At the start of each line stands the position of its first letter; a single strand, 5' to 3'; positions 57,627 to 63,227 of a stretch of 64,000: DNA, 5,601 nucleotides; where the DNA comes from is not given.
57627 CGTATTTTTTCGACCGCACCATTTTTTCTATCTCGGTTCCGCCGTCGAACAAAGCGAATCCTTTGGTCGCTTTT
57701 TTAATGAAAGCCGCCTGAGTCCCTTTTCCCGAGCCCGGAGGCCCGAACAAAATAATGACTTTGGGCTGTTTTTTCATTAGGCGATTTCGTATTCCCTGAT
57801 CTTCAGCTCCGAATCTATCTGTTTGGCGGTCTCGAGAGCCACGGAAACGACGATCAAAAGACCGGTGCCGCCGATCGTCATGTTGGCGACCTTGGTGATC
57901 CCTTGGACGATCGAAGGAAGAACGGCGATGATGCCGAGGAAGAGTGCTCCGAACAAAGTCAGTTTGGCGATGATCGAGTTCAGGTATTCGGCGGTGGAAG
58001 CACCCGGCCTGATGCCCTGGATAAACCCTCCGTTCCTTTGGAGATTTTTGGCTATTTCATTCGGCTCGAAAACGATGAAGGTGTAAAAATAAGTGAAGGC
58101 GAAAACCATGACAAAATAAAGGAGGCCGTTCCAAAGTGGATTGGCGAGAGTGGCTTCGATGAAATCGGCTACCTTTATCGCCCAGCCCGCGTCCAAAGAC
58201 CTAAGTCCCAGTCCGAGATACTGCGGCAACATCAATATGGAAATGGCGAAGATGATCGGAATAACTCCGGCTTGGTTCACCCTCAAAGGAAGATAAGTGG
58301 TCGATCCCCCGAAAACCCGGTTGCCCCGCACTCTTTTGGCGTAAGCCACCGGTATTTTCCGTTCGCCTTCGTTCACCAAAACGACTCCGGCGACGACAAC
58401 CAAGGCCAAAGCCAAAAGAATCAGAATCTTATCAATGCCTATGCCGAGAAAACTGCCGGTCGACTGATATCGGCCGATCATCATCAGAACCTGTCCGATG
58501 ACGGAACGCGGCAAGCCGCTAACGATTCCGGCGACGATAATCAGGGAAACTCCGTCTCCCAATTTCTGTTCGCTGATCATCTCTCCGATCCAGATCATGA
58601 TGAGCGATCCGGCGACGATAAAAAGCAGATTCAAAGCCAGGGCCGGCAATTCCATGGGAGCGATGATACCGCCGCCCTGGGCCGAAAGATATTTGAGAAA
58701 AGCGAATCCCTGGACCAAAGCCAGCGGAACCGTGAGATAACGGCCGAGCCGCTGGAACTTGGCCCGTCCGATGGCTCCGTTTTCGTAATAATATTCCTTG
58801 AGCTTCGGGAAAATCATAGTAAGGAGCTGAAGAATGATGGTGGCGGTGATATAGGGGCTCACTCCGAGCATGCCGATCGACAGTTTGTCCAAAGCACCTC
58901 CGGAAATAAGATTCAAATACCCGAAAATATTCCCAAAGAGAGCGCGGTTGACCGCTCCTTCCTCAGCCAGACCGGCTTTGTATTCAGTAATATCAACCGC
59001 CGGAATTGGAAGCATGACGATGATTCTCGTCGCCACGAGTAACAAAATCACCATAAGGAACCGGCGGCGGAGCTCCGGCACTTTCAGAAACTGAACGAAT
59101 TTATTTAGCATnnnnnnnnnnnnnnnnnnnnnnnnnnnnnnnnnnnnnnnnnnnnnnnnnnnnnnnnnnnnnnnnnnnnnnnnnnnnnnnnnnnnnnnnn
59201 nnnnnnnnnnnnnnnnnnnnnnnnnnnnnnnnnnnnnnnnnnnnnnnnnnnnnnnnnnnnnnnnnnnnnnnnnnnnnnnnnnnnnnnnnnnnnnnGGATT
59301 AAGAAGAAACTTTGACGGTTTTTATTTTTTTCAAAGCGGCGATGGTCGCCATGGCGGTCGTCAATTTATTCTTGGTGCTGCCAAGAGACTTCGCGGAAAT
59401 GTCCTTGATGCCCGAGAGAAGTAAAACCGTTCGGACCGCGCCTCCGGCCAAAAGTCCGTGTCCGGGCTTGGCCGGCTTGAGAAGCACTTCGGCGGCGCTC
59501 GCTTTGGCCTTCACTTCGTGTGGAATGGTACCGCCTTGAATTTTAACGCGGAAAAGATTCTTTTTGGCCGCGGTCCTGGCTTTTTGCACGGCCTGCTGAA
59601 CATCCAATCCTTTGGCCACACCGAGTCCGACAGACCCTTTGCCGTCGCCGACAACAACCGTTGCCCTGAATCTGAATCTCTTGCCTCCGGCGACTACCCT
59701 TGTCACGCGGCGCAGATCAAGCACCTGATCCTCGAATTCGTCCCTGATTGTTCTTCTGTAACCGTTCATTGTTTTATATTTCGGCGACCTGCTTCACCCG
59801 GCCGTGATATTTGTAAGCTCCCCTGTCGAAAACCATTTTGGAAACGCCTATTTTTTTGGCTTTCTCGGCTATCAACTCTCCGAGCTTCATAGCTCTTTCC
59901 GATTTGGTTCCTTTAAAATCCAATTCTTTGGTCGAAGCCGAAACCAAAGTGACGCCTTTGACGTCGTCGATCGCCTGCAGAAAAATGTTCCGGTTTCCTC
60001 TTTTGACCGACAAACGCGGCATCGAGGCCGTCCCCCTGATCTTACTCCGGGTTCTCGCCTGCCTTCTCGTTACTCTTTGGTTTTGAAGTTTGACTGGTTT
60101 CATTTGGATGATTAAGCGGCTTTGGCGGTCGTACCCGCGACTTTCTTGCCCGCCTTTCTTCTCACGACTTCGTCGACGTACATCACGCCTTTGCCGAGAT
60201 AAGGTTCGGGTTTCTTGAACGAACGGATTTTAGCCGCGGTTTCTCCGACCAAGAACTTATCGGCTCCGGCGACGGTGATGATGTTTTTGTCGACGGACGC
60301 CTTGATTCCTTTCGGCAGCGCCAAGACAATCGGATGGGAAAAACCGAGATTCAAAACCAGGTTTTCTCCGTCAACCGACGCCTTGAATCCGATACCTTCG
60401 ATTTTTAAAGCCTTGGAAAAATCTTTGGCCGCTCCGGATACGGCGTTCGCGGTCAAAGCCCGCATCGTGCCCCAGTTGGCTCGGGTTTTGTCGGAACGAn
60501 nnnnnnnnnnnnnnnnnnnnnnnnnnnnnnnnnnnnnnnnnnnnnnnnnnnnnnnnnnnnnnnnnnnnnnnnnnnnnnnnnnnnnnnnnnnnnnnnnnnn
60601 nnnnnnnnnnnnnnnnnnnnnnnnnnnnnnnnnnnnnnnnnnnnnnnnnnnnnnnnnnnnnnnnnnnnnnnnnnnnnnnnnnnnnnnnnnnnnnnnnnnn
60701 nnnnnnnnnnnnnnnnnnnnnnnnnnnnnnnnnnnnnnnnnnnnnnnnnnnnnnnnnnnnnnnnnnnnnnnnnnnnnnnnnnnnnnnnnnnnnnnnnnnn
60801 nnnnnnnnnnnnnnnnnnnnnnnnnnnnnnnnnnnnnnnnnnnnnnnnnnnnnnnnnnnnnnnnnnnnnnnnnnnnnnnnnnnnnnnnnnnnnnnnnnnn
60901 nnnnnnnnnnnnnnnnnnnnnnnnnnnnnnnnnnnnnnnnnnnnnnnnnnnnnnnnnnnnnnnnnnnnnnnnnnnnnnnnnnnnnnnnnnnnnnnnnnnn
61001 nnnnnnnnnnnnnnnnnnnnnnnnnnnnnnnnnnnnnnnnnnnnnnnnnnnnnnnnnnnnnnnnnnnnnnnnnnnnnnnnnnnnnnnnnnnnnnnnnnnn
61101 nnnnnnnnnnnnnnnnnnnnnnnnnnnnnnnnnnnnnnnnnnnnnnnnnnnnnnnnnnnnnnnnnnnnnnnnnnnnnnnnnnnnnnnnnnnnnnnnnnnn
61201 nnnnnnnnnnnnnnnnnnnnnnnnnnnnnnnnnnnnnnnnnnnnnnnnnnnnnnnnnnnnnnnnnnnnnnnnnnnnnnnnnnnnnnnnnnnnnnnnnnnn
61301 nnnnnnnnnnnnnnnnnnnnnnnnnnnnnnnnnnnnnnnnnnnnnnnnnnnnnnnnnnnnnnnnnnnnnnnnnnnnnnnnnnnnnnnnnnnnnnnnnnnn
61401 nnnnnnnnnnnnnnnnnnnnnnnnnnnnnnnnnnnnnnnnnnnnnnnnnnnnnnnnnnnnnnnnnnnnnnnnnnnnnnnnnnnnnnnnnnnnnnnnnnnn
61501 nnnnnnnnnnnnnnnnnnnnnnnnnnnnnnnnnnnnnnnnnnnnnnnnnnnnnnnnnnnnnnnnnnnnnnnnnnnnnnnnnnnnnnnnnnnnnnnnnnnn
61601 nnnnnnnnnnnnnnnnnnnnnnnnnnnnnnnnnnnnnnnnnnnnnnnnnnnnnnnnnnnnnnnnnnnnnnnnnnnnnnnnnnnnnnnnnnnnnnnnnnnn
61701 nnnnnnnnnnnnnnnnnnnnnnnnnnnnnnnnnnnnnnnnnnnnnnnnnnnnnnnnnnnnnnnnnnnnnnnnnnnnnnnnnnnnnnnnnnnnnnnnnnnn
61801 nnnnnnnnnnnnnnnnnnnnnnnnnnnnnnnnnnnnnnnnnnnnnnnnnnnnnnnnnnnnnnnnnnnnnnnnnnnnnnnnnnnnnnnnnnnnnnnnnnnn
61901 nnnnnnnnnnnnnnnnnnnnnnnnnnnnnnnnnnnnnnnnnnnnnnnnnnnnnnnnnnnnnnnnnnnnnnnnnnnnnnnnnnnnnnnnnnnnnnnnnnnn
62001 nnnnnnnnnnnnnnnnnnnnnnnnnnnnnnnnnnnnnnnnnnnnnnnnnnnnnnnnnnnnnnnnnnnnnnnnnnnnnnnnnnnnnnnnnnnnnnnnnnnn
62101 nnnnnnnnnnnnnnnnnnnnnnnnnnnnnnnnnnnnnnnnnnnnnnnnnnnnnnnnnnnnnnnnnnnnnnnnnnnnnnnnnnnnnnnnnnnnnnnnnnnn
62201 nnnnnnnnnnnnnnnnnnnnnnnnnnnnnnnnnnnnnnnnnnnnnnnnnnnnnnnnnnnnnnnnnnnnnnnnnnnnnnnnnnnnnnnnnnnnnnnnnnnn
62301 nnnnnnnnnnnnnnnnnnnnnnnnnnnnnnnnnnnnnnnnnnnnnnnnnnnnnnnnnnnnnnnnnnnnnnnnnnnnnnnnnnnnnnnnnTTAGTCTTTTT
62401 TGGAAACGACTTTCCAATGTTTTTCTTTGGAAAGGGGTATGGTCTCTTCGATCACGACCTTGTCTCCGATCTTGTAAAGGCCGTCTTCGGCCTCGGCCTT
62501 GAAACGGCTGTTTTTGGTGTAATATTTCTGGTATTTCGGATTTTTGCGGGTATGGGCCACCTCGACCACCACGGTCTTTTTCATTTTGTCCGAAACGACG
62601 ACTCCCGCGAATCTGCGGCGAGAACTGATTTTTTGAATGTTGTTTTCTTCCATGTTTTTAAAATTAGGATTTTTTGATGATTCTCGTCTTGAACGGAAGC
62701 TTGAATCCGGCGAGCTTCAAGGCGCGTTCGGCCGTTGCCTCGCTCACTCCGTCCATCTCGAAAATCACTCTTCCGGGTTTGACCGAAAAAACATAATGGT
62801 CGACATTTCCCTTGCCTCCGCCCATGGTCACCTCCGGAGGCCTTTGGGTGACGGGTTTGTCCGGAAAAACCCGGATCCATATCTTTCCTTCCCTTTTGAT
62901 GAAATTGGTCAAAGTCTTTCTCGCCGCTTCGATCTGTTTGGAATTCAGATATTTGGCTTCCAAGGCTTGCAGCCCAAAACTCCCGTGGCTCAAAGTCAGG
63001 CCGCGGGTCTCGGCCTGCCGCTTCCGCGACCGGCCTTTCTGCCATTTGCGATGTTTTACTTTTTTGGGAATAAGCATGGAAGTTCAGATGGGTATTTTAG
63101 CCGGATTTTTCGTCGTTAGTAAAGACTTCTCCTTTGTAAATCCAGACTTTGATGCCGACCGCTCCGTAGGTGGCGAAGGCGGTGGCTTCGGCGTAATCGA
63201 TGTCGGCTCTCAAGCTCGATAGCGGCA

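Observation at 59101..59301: No rpmD (L30) between rpsE and rplO, and L15 is only 64 aa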

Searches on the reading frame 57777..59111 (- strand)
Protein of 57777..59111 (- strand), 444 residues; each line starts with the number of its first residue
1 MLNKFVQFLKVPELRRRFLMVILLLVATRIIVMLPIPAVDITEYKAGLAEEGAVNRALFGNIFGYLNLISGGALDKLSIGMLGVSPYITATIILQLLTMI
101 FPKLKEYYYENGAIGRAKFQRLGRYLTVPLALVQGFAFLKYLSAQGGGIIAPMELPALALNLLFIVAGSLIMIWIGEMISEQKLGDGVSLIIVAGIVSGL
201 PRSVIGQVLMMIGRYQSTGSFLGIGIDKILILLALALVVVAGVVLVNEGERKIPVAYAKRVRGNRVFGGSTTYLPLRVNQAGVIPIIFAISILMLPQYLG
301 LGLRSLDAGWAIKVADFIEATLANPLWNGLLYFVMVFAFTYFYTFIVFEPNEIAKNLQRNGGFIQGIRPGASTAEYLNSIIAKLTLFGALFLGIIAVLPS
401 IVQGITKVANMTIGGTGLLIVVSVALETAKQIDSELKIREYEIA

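Call 3: search_protein_families(library=pfam, proteins=[window:57777-59111:-], max_evalue=0.01)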
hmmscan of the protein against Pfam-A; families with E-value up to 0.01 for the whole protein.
window:57777-59111:- (444 aa): 1 family
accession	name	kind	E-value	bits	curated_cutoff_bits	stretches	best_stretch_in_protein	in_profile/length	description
PF00344.25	SecY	-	5.8e-94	315.3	32.2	1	78-428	1-305/306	SecY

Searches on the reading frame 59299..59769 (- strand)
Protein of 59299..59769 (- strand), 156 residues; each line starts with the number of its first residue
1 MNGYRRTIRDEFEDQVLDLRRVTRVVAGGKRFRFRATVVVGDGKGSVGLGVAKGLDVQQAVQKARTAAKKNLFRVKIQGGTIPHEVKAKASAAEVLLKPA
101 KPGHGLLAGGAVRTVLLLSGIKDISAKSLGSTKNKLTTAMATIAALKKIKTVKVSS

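Call 3: search_protein_families(library=pfam, proteins=[window:59299-59769:-], max_evalue=0.01)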
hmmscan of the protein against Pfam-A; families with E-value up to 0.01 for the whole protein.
window:59299-59769:- (156 aa): 3 families
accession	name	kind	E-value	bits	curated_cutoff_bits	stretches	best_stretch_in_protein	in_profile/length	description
PF00333.26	Ribosomal_S5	-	9.6e-24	83.6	27.1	1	12-76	1-65/65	Ribosomal protein S5, N-terminal domain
PF03719.21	Ribosomal_S5_C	-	2.5e-21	75.3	21.5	1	89-153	2-65/71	Ribosomal protein S5, C-terminal domain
PF13356.12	Arm-DNA-bind_3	-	0.0079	16.7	27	0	24-69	26-68/83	Arm DNA-binding domain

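Call 16: find_related_loci(query=window:59299-59769:-, collection=genome_contigs, flank=4000)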
Query window:59299-59769:- (156 aa) in genome_contigs; peptide patterns used: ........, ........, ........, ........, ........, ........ (x = any residue, [..] = any of these).
569 stretches matched a pattern; 198 encode a relative of the query (tblastn E <= 1e-3); the best 80 are kept; 80 distinct loci.
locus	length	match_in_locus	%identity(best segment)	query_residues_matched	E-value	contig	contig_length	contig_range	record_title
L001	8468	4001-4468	94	1-156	9e-93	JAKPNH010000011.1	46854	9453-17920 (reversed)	MAG: bacterium isolate JPAS_metabat.84 k141_841600, whole genome shotgun sequence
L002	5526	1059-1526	91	1-156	7e-90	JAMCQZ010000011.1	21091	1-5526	MAG: Patescibacteria group bacterium isolate FK_Sedi_A_Bin.300 NODE_5631_length_21091_cov_6.37874, whole genome shotgun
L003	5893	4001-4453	72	4-153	7e-65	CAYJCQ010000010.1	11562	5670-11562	MAG TPA_asm: uncultured Candidatus Saccharibacteria bacterium isolate ERP119705_co9_281 genome assembly, contig: NODE_72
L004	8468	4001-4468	69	3-153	3e-64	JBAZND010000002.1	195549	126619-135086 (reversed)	MAG: Parcubacteria group bacterium isolate SO_2017_LW4_59 scaffold_217_c1_LW137-91_2017, whole genome shotgun sequence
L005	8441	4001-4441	71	8-154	1e-62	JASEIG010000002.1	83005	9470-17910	MAG: Patescibacteria group bacterium isolate Yes70-43 NODE_2_length_83005_cov_8.490416, whole genome shotgun sequence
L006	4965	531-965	65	9-153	6e-60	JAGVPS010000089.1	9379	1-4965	MAG: Candidatus Paceibacterota bacterium isolate DeMMO3_58 c_000000014998, whole genome shotgun sequence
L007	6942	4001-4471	64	1-156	2e-59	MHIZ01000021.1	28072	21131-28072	MAG: Candidatus Colwellbacteria bacterium RIFCSPLOWO2_02_FULL_44_20b rifcsplowo2_02_scaffold_3422, whole genome shotgun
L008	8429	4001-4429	66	9-151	6e-57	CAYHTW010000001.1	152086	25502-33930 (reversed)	MAG TPA_asm: uncultured Candidatus Saccharibacteria bacterium isolate ERP119705_co16_142 genome assembly, contig: NODE_2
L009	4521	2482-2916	77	9-153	1e-56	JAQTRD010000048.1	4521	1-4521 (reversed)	MAG: Candidatus Colwellbacteria bacterium isolate STB_155 NODE_64673_length_4521_cov_2.322030_Sandtown_B, whole genome s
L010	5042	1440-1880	67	5-150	2e-56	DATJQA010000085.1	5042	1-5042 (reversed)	MAG TPA_asm: Candidatus Paceibacterota bacterium isolate SMAG_U14927 k141_3908203, whole genome shotgun sequence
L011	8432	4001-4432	66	12-155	2e-55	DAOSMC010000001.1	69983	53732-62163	MAG TPA_asm: Candidatus Paceibacterota bacterium isolate AMR_MDS_1607 NODE_500_length_69983_cov_17.383223, whole genome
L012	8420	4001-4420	65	11-150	4e-55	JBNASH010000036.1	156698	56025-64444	MAG: Minisyncoccia bacterium isolate Kamch4336-1-MF-11 bin11_SPAdes_re-assembly_contigs.fa-36, whole genome shotgun sequ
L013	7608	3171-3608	64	9-153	2e-54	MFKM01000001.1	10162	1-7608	MAG: Candidatus Jorgensenbacteria bacterium RIFCSPLOWO2_12_FULL_42_11 rifcsplowo2_12_scaffold_10125, whole genome shotgu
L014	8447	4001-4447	75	5-153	1e-54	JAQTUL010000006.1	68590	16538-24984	MAG: Candidatus Colwellbacteria bacterium isolate STB_63 NODE_823_length_68590_cov_15.104056_Sandtown_B, whole genome sh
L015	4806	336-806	65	4-156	3e-54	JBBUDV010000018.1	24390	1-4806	MAG: Patescibacteria group bacterium isolate H41-bin049 H41_bin049_000000000018, whole genome shotgun sequence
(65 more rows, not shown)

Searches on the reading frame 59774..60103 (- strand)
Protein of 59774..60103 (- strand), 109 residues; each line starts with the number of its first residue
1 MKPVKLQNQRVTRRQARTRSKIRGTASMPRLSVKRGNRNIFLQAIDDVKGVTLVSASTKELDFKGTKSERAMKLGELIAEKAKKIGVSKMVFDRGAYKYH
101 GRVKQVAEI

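Call 3: search_protein_families(library=pfam, proteins=[window:59774-60103:-], max_evalue=0.01)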
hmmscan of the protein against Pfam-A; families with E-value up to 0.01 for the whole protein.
window:59774-60103:- (109 aa): 1 family
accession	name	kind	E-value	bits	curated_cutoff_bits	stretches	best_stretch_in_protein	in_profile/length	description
PF00861.27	Ribosomal_L18p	-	4.9e-34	117.6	27.8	1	8-108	4-107/116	Ribosomal L18 of archaea, bacteria, mitoch. and chloroplast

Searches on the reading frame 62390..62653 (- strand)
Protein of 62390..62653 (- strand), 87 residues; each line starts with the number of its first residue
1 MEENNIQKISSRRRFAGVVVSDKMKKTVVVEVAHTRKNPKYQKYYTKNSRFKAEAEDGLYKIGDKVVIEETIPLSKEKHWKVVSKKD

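Call 3: search_protein_families(library=pfam, proteins=[window:62390-62653:-], max_evalue=0.01)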
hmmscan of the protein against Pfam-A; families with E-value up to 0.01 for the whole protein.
window:62390-62653:- (87 aa): 1 family
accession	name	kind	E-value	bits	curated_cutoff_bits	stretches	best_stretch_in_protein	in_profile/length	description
PF00366.26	Ribosomal_S17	-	6.7e-25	87.4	25.9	1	17-83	1-67/68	Ribosomal protein S17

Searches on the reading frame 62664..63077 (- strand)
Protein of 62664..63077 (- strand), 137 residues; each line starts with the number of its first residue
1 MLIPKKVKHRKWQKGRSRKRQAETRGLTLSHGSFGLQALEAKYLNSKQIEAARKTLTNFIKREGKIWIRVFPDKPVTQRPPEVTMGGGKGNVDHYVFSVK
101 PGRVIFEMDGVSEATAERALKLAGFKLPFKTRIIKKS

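Call 3: search_protein_families(library=pfam, proteins=[window:62664-63077:-], max_evalue=0.01)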
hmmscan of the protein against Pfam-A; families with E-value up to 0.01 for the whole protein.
window:62664-63077:- (137 aa): 1 family
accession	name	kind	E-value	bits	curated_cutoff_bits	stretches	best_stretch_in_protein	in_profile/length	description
PF00252.24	Ribosomal_L16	-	1.5e-43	148.4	27.9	1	4-134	1-132/132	Ribosomal protein L16p/L10e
